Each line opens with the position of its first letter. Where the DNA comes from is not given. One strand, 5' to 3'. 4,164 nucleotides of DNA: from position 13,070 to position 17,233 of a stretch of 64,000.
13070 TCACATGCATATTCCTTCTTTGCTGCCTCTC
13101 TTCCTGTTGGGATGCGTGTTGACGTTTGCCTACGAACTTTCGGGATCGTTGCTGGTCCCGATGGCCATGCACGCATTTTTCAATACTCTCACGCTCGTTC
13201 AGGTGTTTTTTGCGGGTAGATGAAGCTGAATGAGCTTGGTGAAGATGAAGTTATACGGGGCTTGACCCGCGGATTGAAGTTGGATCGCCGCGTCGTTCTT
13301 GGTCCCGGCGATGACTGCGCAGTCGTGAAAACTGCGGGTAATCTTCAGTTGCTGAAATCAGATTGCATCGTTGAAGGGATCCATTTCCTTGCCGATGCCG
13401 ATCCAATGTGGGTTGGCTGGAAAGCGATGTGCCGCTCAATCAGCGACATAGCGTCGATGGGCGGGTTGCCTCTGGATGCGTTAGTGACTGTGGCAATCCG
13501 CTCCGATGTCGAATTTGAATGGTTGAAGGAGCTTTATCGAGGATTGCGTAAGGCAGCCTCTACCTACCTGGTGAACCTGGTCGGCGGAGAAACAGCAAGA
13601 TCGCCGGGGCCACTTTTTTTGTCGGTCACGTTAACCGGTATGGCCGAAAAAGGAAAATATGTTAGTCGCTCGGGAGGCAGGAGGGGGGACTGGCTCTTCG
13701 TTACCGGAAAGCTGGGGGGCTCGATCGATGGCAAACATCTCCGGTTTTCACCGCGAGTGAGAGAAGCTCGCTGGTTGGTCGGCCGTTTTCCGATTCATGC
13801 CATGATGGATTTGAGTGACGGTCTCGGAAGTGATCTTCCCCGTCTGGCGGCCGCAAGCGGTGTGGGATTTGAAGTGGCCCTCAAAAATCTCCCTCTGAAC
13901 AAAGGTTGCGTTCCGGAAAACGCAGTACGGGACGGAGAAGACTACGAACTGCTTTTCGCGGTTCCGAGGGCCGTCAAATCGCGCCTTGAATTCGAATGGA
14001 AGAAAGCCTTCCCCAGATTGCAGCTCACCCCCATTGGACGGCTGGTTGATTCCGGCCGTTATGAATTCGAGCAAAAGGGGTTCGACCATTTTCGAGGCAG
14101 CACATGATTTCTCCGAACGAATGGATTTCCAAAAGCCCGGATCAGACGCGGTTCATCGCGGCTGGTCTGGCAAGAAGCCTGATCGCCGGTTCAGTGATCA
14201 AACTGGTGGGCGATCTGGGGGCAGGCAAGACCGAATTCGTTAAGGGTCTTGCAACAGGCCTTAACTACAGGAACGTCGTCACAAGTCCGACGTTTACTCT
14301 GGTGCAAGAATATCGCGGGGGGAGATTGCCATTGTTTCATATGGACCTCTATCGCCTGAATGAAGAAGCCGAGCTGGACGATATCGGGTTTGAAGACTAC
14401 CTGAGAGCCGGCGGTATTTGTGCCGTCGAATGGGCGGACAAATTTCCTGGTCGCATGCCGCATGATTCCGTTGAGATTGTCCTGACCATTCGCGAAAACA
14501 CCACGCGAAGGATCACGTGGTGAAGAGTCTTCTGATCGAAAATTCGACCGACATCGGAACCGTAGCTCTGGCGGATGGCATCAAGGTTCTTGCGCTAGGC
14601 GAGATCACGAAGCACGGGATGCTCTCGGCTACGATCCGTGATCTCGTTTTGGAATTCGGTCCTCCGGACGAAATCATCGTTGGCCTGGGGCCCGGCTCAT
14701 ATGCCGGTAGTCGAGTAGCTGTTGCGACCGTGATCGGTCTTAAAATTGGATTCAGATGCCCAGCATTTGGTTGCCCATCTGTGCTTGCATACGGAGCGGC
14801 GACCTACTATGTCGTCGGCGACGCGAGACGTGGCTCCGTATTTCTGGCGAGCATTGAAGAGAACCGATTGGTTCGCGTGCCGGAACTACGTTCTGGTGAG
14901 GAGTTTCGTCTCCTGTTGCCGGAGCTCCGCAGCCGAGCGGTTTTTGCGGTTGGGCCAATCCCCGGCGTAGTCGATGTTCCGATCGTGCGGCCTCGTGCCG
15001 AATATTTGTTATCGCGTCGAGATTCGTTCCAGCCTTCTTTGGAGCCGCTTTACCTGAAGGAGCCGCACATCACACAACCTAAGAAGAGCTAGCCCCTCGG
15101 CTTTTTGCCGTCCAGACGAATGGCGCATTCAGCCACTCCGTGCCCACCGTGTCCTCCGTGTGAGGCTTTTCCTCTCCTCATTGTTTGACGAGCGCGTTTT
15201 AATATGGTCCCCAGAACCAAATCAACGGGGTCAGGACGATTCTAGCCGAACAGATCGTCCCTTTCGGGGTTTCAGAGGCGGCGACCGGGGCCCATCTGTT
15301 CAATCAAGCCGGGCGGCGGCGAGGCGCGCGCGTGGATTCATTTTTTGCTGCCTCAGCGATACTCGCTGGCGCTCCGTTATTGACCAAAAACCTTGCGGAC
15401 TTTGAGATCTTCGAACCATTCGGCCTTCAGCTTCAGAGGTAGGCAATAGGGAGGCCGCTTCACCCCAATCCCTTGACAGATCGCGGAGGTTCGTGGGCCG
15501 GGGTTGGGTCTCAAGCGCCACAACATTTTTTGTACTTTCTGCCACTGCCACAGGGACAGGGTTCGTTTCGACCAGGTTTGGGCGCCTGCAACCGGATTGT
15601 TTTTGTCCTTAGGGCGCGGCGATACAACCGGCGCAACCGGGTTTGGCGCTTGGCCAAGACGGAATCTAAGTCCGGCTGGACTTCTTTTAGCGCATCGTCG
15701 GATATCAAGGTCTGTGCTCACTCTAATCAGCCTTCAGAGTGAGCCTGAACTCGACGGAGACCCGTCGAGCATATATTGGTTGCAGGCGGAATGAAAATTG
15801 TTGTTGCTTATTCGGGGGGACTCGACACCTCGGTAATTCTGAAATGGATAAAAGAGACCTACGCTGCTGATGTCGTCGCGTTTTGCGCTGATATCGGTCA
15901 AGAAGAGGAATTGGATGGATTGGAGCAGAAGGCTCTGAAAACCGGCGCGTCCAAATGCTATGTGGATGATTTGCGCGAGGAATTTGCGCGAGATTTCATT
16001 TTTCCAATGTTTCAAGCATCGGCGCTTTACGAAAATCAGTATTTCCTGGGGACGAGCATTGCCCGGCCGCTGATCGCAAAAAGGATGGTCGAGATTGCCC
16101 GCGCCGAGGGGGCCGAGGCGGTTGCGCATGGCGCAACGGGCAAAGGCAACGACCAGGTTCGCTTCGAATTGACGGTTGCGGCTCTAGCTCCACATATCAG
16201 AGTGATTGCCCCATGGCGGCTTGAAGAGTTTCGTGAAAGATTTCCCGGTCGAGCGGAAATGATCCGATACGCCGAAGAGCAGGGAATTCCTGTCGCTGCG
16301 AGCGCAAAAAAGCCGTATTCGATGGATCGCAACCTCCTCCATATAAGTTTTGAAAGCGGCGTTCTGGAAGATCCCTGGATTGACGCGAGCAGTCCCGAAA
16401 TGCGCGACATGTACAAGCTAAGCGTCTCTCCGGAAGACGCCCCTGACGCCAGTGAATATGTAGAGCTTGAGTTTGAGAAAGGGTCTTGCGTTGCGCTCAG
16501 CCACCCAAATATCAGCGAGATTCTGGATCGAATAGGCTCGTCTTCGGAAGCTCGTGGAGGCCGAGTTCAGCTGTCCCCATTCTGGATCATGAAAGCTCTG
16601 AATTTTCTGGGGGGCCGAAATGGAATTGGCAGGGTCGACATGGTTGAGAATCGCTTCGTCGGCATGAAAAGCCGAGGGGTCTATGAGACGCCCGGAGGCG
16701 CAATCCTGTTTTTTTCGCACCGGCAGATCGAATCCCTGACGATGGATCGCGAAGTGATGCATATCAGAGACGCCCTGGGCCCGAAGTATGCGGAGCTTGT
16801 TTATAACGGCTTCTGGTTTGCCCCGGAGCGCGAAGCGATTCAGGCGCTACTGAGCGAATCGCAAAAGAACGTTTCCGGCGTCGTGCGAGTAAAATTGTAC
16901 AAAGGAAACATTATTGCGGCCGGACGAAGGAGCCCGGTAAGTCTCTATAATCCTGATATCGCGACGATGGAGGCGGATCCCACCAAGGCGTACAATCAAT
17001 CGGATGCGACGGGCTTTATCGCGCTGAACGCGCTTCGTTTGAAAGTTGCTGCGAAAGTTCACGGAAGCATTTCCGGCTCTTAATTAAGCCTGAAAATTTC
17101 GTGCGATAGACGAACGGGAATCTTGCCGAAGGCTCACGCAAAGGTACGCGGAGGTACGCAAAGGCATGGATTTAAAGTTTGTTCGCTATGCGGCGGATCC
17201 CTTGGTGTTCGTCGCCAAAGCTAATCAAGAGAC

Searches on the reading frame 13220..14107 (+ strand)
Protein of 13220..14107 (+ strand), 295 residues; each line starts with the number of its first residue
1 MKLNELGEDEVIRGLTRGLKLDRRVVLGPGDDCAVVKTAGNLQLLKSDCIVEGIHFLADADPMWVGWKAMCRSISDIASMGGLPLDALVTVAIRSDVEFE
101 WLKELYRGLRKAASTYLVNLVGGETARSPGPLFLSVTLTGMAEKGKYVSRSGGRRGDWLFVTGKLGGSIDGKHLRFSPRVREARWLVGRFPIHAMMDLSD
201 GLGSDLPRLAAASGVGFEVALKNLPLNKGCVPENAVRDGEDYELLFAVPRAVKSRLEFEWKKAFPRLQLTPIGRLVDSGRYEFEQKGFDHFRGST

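Call 9: search_protein_families(library=ncbifam, max_evalue=1e-20, proteins=[window:13220-14107:+])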
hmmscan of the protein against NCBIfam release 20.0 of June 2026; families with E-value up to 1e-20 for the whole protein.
window:13220-14107:+ (295 aa): 5 families
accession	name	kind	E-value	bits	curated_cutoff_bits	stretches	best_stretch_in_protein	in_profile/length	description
TIGR01379.1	thiL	equivalog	3.6e-62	210.2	184.15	1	8-169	2-163/320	thiamine-phosphate kinase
NF004350.0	PRK05731.1-1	equivalog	4.2e-46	157.3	441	1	21-171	18-167/325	thiamine-phosphate kinase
NF004351.0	PRK05731.1-4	equivalog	4.6e-42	144.3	324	1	2-229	10-252/321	thiamine-phosphate kinase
NF004353.0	PRK05731.2-2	equivalog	3.5e-37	128.2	301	1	10-169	4-155/311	thiamine-phosphate kinase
NF004354.0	PRK05731.2-3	equivalog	9.4e-32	110.5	204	1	30-284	17-267/273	thiamine-phosphate kinase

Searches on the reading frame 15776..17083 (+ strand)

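Call 8: search_protein_families(library=ncbifam, max_evalue=1e-20, proteins=[window:15776-17083:+])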
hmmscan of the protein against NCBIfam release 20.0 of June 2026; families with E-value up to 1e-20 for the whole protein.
window:15776-17083:+ (435 aa): 6 families
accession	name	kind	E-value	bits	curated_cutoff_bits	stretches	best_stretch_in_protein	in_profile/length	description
NF001770.0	PRK00509.1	equivalog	1.8e-170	567.3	334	1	6-429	5-398/401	argininosuccinate synthase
TIGR00032.1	argG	equivalog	2.3e-138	461.8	268.2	1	7-427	1-391/394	argininosuccinate synthase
NF010392.0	PRK13820.1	equivalog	6.6e-105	351.3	512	1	7-428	4-391/395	argininosuccinate synthase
NF003385.0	PRK04527.1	equivalog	2.1e-55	188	603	1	6-429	4-396/401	argininosuccinate synthase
NF003779.0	PRK05370.1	equivalog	5.9e-51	173.7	657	1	5-421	11-412/448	argininosuccinate synthase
NF038212.1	argG_rel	exception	4.2e-40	137.8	425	1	7-391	16-368/381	argininosuccinate synthase-related protein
